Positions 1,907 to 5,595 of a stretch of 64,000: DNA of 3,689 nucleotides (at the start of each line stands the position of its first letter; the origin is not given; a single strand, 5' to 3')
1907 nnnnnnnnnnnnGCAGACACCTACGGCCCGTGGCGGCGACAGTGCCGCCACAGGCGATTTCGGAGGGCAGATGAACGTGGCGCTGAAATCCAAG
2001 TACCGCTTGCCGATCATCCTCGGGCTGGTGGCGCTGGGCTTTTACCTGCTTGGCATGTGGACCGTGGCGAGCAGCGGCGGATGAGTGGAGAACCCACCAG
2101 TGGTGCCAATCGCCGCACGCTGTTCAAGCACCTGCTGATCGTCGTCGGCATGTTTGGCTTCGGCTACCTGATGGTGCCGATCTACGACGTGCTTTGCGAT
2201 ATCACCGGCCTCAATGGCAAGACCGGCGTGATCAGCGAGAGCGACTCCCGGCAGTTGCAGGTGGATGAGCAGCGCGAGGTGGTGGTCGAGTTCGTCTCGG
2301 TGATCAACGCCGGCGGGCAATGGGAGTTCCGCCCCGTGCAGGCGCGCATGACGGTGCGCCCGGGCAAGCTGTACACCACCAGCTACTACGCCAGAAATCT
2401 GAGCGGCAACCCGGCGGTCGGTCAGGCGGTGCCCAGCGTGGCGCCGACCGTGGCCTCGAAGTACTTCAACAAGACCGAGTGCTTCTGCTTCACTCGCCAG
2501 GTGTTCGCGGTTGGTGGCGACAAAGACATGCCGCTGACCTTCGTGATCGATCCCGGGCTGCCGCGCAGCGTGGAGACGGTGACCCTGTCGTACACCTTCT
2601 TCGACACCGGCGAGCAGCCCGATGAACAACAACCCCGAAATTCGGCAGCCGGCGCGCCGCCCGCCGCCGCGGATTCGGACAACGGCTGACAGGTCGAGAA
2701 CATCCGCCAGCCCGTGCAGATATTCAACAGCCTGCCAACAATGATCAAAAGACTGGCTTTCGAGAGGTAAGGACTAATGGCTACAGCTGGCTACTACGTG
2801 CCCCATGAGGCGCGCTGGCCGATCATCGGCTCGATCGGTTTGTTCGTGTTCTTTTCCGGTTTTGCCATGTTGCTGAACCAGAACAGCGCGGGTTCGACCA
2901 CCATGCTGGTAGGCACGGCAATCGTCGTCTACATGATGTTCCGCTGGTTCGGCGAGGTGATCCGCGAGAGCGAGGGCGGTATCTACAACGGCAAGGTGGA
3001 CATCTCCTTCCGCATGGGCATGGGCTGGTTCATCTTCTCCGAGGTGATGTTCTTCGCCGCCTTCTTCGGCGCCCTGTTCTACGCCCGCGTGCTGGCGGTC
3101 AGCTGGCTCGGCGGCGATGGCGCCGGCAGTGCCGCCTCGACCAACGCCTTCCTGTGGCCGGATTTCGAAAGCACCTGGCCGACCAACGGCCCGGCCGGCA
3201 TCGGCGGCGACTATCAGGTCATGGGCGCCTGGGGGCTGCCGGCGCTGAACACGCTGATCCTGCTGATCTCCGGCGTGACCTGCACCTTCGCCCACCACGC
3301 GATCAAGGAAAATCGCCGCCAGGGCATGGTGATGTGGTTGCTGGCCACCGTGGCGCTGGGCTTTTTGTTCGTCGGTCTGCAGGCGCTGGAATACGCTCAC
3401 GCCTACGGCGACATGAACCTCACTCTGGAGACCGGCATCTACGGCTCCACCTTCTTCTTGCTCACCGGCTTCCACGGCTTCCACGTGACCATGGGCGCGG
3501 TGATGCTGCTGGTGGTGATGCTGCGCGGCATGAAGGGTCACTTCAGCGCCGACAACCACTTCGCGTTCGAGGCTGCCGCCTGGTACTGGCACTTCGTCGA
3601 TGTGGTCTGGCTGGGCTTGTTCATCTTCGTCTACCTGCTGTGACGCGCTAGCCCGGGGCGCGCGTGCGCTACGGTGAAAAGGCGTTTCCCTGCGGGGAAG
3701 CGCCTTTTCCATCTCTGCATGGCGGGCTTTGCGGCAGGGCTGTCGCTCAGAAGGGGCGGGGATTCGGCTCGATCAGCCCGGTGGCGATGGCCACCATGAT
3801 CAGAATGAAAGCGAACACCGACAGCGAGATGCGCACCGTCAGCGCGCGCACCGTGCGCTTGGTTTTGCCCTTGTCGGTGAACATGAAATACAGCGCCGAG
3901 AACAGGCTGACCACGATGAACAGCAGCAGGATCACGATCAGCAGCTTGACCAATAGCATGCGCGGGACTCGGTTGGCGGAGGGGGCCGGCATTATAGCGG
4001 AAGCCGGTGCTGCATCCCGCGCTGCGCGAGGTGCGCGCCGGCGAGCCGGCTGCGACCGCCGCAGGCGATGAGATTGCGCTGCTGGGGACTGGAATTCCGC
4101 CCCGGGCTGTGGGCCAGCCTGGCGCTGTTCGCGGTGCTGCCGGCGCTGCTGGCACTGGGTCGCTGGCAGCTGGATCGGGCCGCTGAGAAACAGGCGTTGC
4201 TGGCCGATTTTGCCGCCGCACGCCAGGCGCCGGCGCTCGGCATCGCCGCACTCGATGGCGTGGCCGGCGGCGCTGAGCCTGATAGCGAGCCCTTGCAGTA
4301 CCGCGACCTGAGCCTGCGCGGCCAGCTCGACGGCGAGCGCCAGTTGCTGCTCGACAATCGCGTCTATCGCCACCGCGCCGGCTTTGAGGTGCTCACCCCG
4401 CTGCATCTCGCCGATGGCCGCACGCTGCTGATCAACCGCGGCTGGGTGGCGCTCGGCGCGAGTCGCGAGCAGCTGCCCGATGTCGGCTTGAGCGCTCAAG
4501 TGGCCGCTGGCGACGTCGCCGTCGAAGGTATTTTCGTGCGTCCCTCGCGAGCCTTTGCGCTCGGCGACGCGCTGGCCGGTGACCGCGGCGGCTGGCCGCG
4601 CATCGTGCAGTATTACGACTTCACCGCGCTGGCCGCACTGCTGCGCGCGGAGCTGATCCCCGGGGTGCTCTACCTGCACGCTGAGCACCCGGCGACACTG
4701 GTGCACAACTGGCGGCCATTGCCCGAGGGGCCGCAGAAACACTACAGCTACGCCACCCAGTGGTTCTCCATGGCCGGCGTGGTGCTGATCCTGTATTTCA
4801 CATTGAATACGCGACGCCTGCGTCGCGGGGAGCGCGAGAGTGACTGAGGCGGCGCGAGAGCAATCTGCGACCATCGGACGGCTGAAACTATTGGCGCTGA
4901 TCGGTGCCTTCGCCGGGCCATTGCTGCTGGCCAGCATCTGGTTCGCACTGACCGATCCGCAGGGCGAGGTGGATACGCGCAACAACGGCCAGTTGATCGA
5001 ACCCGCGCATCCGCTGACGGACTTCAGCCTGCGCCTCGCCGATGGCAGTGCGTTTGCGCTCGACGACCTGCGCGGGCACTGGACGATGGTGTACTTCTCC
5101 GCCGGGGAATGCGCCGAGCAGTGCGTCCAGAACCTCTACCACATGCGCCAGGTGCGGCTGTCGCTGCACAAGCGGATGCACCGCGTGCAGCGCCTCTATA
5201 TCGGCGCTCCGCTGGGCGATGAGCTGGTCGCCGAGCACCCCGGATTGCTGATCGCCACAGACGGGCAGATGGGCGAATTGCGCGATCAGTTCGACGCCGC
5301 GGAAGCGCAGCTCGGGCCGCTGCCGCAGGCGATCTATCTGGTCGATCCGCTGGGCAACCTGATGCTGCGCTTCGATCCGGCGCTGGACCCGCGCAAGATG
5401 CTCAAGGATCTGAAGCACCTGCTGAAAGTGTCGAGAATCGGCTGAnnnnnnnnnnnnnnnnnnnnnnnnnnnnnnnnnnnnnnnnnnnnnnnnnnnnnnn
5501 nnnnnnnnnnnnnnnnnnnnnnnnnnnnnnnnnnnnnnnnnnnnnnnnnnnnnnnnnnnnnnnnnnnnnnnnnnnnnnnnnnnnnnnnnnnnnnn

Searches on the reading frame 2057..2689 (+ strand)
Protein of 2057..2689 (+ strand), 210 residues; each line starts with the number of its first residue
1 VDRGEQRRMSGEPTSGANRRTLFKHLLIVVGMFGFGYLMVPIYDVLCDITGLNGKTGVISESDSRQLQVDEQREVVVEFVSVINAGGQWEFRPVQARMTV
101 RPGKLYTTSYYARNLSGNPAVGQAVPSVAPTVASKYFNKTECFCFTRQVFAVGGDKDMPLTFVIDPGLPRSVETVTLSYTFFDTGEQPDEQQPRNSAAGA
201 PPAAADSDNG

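Call 56: search_protein_families(library=pfam, proteins=[window:2057-2689:+], max_evalue=0.00001)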
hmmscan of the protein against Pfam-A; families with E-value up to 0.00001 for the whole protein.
window:2057-2689:+ (210 aa): 1 family
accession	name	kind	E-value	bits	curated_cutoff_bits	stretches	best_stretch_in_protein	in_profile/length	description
PF04442.19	CtaG_Cox11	-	1.3e-46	158.8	25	1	39-183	1-148/148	Cytochrome c oxidase assembly protein CtaG/Cox11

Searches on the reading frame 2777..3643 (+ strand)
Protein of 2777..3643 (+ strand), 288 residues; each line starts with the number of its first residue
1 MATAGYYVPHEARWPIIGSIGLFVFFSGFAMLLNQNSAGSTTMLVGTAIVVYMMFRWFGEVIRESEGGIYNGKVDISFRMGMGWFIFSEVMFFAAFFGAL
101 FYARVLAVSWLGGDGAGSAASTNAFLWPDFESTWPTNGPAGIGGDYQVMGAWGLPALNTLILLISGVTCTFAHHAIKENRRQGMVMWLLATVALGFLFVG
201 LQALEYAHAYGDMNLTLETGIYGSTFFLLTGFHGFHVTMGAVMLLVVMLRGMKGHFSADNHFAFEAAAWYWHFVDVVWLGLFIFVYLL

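Call 56: search_protein_families(library=pfam, proteins=[window:2777-3643:+], max_evalue=0.00001)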
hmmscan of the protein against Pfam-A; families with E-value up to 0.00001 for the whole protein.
window:2777-3643:+ (288 aa): 1 family
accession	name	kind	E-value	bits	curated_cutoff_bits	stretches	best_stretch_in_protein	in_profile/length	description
PF00510.24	COX3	-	1.8e-57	195.6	23.8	1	6-287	3-255/258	Cytochrome c oxidase subunit III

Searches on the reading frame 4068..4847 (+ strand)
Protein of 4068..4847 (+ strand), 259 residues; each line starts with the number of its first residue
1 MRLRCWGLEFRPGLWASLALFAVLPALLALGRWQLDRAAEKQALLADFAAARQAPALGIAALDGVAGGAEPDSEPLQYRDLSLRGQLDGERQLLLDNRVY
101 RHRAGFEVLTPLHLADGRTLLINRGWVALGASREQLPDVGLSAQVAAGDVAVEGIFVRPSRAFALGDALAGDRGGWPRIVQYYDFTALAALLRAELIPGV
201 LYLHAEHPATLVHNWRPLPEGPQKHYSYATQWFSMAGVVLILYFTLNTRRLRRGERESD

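Call 56: search_protein_families(library=pfam, proteins=[window:4068-4847:+], max_evalue=0.00001)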
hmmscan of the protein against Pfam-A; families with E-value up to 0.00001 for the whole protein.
window:4068-4847:+ (259 aa): 1 family
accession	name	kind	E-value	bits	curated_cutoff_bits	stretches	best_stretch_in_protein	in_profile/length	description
PF02104.20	SURF1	-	3.5e-39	135.7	23.4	1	23-236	3-204/205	SURF1 family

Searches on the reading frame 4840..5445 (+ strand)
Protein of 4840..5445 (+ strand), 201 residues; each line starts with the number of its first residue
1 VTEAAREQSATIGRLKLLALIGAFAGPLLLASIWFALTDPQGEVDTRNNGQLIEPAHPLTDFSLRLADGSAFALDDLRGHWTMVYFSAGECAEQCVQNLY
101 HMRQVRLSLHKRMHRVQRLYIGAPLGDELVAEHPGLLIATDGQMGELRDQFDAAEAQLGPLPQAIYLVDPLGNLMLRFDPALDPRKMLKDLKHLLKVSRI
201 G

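Call 56: search_protein_families(library=pfam, proteins=[window:4840-5445:+], max_evalue=0.00001)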
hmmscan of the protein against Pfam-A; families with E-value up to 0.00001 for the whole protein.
window:4840-5445:+ (201 aa): 1 family
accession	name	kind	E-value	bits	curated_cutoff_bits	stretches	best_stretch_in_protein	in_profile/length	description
PF02630.20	SCO1-SenC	-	1.7e-06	28.5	22.8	1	61-121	3-63/134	SCO1/SenC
